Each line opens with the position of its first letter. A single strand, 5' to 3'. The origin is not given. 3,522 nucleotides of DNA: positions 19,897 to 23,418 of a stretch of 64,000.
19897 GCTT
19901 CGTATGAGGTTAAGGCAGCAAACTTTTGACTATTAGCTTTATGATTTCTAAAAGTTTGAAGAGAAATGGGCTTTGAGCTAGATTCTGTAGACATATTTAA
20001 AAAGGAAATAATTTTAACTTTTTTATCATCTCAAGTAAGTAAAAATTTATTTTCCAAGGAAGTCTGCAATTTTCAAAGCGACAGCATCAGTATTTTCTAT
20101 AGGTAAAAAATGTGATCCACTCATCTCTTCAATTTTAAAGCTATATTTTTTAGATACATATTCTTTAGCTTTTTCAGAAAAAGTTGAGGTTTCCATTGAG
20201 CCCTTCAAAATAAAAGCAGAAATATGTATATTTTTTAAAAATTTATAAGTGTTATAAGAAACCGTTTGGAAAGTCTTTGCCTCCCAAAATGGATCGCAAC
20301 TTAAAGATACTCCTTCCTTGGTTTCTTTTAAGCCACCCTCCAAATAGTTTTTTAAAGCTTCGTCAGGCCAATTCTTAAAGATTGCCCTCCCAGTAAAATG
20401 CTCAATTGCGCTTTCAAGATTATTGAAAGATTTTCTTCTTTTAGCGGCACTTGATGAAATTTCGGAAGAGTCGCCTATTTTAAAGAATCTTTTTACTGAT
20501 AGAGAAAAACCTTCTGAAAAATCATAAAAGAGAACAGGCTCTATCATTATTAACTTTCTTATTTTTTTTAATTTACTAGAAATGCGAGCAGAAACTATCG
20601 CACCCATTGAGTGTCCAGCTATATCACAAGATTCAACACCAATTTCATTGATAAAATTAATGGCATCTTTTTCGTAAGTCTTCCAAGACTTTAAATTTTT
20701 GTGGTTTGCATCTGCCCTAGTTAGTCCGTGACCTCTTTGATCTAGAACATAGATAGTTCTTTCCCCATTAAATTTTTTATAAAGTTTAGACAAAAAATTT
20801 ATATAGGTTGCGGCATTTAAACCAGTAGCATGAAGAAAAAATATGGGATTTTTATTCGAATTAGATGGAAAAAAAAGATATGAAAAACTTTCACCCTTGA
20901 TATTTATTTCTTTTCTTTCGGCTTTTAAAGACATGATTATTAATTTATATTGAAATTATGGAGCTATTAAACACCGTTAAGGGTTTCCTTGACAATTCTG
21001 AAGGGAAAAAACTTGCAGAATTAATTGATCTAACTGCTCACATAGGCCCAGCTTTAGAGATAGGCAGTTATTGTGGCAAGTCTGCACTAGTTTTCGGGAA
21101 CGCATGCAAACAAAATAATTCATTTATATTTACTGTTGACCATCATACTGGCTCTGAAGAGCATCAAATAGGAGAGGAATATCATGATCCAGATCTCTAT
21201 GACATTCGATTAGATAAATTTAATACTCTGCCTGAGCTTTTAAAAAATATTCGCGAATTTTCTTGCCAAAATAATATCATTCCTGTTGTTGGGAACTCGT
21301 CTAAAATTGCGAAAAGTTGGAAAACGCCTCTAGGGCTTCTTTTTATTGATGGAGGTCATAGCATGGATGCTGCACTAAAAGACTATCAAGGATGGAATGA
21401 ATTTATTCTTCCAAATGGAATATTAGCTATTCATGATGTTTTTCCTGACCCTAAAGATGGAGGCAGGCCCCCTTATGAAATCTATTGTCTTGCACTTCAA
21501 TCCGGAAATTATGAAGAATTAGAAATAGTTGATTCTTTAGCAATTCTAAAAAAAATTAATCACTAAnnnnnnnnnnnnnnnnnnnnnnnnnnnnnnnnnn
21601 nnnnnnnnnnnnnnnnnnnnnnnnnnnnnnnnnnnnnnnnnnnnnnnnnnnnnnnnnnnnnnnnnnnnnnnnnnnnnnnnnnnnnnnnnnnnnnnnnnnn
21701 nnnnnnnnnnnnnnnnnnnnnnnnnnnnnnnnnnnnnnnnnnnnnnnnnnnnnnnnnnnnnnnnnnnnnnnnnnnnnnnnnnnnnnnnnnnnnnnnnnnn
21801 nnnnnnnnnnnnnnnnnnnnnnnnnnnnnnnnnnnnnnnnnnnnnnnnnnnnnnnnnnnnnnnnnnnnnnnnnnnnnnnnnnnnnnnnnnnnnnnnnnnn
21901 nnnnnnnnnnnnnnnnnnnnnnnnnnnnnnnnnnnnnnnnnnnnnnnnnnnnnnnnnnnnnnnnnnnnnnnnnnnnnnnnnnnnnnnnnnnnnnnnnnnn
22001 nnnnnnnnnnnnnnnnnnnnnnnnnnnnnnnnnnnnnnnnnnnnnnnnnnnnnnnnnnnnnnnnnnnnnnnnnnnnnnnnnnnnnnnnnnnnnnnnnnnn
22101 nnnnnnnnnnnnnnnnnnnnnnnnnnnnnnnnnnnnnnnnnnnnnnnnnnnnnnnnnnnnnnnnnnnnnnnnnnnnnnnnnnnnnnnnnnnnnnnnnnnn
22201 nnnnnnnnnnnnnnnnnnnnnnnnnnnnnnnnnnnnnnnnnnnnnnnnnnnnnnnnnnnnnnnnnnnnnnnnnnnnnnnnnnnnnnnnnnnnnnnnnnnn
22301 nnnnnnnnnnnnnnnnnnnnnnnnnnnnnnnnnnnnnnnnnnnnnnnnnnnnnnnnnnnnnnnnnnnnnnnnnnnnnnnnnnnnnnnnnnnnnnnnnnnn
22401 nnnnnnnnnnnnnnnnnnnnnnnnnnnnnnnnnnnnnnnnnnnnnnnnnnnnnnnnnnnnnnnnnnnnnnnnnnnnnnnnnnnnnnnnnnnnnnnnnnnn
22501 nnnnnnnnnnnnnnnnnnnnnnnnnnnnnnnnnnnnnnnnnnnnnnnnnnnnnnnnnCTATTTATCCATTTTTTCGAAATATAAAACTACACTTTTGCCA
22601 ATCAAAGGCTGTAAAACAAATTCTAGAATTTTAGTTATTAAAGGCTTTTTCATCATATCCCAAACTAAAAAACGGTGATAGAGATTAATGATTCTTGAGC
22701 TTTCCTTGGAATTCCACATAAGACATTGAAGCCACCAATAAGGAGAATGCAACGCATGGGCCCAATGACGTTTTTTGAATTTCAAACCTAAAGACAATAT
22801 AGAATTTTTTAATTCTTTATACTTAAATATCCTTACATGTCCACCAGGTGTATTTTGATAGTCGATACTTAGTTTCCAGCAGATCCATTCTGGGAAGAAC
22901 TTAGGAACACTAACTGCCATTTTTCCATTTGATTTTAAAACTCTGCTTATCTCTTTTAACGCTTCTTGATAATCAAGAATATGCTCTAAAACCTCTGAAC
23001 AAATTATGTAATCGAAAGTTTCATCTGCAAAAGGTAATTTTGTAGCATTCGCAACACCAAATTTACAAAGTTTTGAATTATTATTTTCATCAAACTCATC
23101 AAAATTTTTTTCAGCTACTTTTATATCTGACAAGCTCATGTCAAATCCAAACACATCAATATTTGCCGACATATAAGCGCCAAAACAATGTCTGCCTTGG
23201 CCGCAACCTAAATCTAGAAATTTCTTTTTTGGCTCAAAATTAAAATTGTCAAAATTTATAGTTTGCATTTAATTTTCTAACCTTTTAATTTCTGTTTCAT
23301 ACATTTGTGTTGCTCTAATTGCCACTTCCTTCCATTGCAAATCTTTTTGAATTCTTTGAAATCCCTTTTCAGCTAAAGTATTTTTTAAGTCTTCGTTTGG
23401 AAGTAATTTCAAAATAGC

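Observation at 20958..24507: Uncharacterised four-gene cassette: GT4 glycosyltransferase, methyltransferase, (alpha/alpha)-barrel enzyme, second methyltransferase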

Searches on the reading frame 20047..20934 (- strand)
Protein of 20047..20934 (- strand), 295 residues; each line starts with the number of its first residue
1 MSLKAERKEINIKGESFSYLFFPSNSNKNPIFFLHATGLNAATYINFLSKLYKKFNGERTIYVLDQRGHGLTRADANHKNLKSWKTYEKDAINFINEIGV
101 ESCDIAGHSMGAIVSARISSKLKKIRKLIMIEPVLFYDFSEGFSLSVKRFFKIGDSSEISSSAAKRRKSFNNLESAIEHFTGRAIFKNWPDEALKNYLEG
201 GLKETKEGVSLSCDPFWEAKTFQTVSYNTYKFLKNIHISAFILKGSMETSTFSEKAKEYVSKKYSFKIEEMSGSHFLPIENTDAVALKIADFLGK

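Call 3: search_protein_families(library=pfam, proteins=[window:20047-20934:-], max_evalue=0.01)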
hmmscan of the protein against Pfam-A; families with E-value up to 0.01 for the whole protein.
window:20047-20934:- (295 aa): 6 families
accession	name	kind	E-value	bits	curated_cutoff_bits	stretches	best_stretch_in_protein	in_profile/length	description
PF12697.13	Abhydrolase_6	-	4e-09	37.9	26.3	1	31-152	1-113/217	Alpha/beta hydrolase family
PF12146.15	Hydrolase_4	-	2.2e-08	34.2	27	1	31-138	7-114/239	Serine aminopeptidase, S33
PF10230.15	LIDHydrolase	-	6.8e-07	29.7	27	1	44-135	18-120/262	Lipid-droplet associated hydrolase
PF00561.26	Abhydrolase_1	-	7.1e-07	29.6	25.8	1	29-133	1-102/245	alpha/beta hydrolase fold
PF12048.14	DUF3530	-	0.00048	20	29.8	0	89-133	183-229/310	Protein of unknown function (DUF3530)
PF00975.26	Thioesterase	-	0.0012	19.5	26.4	0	32-124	4-89/226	Thioesterase domain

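Call 4: search_protein_families(library=ncbifam, proteins=[window:20047-20934:-], max_evalue=0.01)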
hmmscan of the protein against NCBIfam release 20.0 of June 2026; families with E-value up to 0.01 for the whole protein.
window:20047-20934:- (295 aa): 14 families
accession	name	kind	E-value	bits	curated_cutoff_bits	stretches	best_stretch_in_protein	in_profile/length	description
NF011457.0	PRK14875.1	equivalog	7.7e-10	38.3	307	1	4-133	109-231/372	acetoin dehydrogenase dihydrolipoyllysine-residue acetyltransferase subunit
TIGR02427.1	protocat_pcaD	equivalog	1.7e-09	37.5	255.85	1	26-131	11-110/251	3-oxoadipate enol-lactonase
NF051488.1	bifunc_PcaDC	exception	2e-08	33.8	390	1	28-131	12-109/375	bifunctional 3-oxoadipate enol-lactonase/4-carboxymuconolactone decarboxylase PcaDC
NF050089.1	i_nPHAscl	equivalog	5.6e-08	32.2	300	1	47-133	33-117/288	intracellular short-chain-length polyhydroxyalkanoate depolymerase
NF045632.1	hydroxlase_HsaD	equivalog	7.6e-07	28.3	400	1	24-133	30-137/290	4,5:9,10-diseco-3-hydroxy-5,9,17-trioxoandrosta-1(10),2-diene-4-oate hydrolase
NF051487.1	bifunc_PcaCD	exception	1.9e-06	27.2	430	1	26-130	170-268/413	bifunctional 4-carboxymuconolactone decarboxylase/3-oxoadipate enol-lactonase PcaCD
NF058580.1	lipase_V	equivalog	1.9e-05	24.4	300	1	8-120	4-109/230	EstV family lipase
TIGR03056.1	bchO_mg_che_rel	equivalog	2.2e-05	23.6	172.55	1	31-131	31-126/278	alpha/beta fold hydrolase BchO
TIGR03695.1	menH_SHCHC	equivalog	2.8e-05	23.7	208.55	1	28-210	2-173/252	2-succinyl-6-hydroxy-2,4-cyclohexadiene-1-carboxylate synthase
NF007954.0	PRK10673.1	equivalog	3e-05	23.4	399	1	25-132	13-113/255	esterase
TIGR03611.1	RutD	equivalog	0.0024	17.3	238.5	1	27-132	12-112/258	pyrimidine utilization protein D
NF041096.1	esterase_EstD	equivalog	0.0028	16.7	600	0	90-133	229-273/421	esterase EstD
TIGR03101.1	hydr2_PEP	hypoth_equivalog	0.0058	16.2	202.75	1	60-135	58-134/266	hydrolase 2, exosortase A system-associated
NF058673.1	LipAdnlyCyLipJMY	equivalog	0.0076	15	800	1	49-133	52-136/449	bifunctional lipase/adenylate cyclase LipJ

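Call 72: search_solved_structures(query=window:20047-20934:-, max_evalue=0.001)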
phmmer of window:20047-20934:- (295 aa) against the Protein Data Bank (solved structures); distinct sequences matched with E-value up to 0.001: 3.
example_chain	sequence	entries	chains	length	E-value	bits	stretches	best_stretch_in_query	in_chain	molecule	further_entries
7al5_A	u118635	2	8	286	4.9e-08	36.3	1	1-179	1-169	Probable hydrolase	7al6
7c4d_A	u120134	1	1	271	6.4e-07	32.6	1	20-171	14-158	Putative esterase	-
4ose_A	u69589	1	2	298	0.00096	22.2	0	16-134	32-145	Putative Hydrolase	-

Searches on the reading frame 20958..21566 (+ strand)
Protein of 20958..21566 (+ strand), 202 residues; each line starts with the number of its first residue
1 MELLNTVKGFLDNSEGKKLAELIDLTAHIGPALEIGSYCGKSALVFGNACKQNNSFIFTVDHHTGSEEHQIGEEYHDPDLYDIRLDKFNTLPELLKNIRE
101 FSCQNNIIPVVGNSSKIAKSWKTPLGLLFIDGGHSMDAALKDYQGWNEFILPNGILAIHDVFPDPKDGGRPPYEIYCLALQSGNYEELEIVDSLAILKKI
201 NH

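Call 3: search_protein_families(library=pfam, proteins=[window:20958-21566:+], max_evalue=0.01)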
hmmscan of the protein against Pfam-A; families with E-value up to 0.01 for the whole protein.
window:20958-21566:+ (202 aa): 1 family
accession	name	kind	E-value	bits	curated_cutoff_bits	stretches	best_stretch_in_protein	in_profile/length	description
PF13578.12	Methyltransf_24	-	2.5e-21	77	26.3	1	33-161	1-105/105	Methyltransferase domain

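Call 4: search_protein_families(library=ncbifam, proteins=[window:20958-21566:+], max_evalue=0.01)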
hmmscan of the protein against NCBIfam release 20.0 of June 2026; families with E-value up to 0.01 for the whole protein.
window:20958-21566:+ (202 aa): 0 families

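Call 5: search_solved_structures(query=window:20958-21566:+, max_evalue=0.01, show_alignments=1)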
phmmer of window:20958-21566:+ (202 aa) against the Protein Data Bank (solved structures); distinct sequences matched with E-value up to 0.01: 1.
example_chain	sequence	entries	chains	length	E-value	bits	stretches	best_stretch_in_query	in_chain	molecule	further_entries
6g7d_A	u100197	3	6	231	7.7e-57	195.6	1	3-199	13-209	Methyltransferase domain protein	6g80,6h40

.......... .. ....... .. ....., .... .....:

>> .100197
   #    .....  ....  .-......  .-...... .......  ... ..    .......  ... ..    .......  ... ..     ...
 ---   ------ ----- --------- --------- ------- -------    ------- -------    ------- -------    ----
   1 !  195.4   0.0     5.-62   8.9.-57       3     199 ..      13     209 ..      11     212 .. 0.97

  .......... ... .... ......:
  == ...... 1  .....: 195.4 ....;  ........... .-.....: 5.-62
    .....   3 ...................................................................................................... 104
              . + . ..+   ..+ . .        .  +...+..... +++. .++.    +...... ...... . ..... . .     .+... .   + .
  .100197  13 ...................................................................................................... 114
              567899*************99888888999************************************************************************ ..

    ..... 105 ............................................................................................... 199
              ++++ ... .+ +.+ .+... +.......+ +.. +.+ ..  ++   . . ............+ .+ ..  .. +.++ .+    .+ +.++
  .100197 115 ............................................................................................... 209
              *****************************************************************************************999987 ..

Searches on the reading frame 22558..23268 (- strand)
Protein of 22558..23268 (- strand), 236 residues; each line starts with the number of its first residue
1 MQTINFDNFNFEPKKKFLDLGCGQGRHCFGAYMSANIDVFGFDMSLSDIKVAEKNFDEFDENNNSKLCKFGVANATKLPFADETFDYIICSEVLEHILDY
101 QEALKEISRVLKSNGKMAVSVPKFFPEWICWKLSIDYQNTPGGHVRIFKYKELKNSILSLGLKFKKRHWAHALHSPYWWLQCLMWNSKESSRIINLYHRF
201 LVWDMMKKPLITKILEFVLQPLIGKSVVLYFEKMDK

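Call 3: search_protein_families(library=pfam, proteins=[window:22558-23268:-], max_evalue=0.01)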
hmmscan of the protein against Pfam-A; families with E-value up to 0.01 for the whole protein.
window:22558-23268:- (236 aa): 15 families
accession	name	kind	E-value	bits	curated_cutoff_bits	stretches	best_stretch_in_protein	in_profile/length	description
PF13847.12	Methyltransf_31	-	2e-24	86.4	27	1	13-123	3-113/145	Methyltransferase domain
PF08241.18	Methyltransf_11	-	5.4e-22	78.7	21.2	1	18-118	1-94/95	Methyltransferase domain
PF13489.12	Methyltransf_23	-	2.3e-19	70.2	27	1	11-161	20-158/164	Methyltransferase domain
PF13649.12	Methyltransf_25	-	5.3e-18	65.9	27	1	18-115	2-97/97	Methyltransferase domain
PF08242.18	Methyltransf_12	-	3.6e-14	53.7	30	1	18-116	1-97/98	Methyltransferase domain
PF01209.24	Ubie_methyltran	-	3.1e-13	50.1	20.1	1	13-119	47-151/233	ubiE/COQ5 methyltransferase family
PF02353.26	CMAS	-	3.7e-08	33.5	27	1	5-119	54-164/273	Mycolic acid cyclopropane synthetase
PF06325.19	PrmA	-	7.9e-06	26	22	1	12-120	160-259/296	Ribosomal protein L11 methyltransferase (PrmA)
PF03141.22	Methyltransf_29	-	7e-05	22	23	1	15-123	119-221/506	Putative S-adenosyl-L-methionine-dependent methyltransferase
PF05175.20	MTS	-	0.00012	22.1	23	1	11-119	29-138/170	Methyltransferase small domain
PF05148.21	Methyltransf_8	-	0.00015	22.2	27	1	72-119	110-156/219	Hypothetical methyltransferase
PF07021.18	MetW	-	0.00021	21.4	21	1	15-135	15-123/193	Methionine biosynthesis protein MetW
PF03848.20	TehB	-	0.00065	19.6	20.4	1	16-96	33-107/193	Tellurite resistance protein TehB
PF08123.19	DOT1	-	0.0035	17.3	23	1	6-64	35-94/205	Histone methylation protein DOT1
PF05219.18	DREV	-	0.0047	16.5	26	0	14-121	95-188/265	DREV methyltransferase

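Call 4: search_protein_families(library=ncbifam, proteins=[window:22558-23268:-], max_evalue=0.01)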
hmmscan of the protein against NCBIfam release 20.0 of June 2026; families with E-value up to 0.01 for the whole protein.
window:22558-23268:- (236 aa): 51 families (the best 25 are shown)
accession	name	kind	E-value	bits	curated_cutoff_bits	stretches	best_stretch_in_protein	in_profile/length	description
TIGR01934.1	MenG_MenH_UbiE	subfamily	1e-16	60.9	158.35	1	12-119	38-141/223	ubiquinone/menaquinone biosynthesis methyltransferase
NF045667.1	MTase_DVU1556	equivalog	3e-15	56.3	155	1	9-120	18-120/213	DVU_1556 family methyltransferase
NF001244.0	PRK00216.1-5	equivalog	1.4e-14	53.9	216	1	10-119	45-153/236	bifunctional demethylmenaquinone methyltransferase/2-methoxy-6-polyprenyl-1,4-benzoquinol methylase UbiE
NF047649.1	MTase_UXPK_star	exception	1.8e-13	50.2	460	1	11-119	75-181/283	methyltransferase/UXPK-star double selenoprotein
NF008823.0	PRK11873.1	subfamily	5.4e-13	49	263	1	15-120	79-182/272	arsenite methyltransferase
TIGR01983.1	UbiG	equivalog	5.4e-13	48.8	102.95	1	14-120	50-152/228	bifunctional 2-polyprenyl-6-hydroxyphenol methylase/3-demethylubiquinol 3-O-methyltransferase UbiG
NF041536.1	ArsM_DUF2284_UU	exception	6.6e-13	47.8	575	1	14-119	77-180/459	arsenite methyltransferase/DUF2284 domain selenoprotein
NF001243.0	PRK00216.1-4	equivalog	9.3e-13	48.1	235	1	10-132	44-163/237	demethylmenaquinone methyltransferase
NF001241.0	PRK00216.1-2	equivalog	5.1e-12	45.9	327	1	8-120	46-148/231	demethylmenaquinone methyltransferase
NF040539.1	AST_met_ArsM_2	exception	6.6e-12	45.8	240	1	13-116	56-160/262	putative arsinothricin biosynthesis methyltransferase ArsM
TIGR02752.1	MenG_heptapren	equivalog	6.6e-12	45.4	419.85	1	12-132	44-161/231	demethylmenaquinone methyltransferase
NF041537.1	ArsM_AhpD_UU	exception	9.2e-12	44.4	510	1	13-119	76-180/345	arsenite methyltransferase/AhpD domain selenoprotein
NF043040.1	corrin_prot_MT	hypoth_equivalog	2.9e-11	43.2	180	1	13-120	41-148/216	corrinoid protein-associated methyltransferase CpaM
TIGR02072.1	BioC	equivalog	4.4e-11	43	184.95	1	14-121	35-134/244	malonyl-ACP O-methyltransferase BioC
NF052510.1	methyltran_MpqE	exception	2.5e-10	40.2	335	1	10-118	43-150/234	methyl-plastoquinone biosynthesis methyltransferase MpqE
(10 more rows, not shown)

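Call 7: search_solved_structures(query=window:22558-23268:-, max_evalue=0.001)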
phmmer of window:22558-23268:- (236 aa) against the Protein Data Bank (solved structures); distinct sequences matched with E-value up to 0.001: 25.
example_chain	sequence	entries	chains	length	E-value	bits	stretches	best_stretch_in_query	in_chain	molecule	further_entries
3mgg_A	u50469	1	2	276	2e-11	47.5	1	11-119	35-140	Methyltransferase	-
1xxl_A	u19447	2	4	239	1.9e-09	41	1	15-127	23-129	YcgJ protein | ycgJ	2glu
1ve3_A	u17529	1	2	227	2.5e-09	40.6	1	13-118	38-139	hypothetical protein PH0226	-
6uv6_A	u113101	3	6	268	1.1e-08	38.5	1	16-119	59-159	D-glucose O-methyltransferase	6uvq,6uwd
3bus_A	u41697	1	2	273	1.9e-08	37.7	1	16-120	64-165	Methyltransferase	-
5gm1_A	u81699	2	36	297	6.7e-08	35.9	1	15-119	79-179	O-methylransferase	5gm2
4ine_A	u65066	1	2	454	7.1e-08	35.9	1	10-120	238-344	Protein PMT-2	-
8zc8_A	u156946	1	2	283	9.1e-08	35.5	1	15-119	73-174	MitM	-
21zq_A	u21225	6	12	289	9.5e-08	35.5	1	15-119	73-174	MitM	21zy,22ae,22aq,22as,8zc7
5wp4_A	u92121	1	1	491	7.5e-07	32.5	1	7-120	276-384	Phosphoethanolamine N-methyltransferase 1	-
3cc8_A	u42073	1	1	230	8.3e-07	32.4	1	15-177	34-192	Putative methyltransferase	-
3sm3_A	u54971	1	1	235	1e-06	32.1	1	14-115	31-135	SAM-dependent methyltransferases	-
5fcd_A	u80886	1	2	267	2.2e-06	31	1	13-130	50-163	MccD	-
5wp5_A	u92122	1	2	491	2.2e-06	31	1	9-119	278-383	Phosphomethylethanolamine N-methyltransferase 2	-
6uak_A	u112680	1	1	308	2.2e-06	31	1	15-126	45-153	SAM dependent methyltransferase LahSB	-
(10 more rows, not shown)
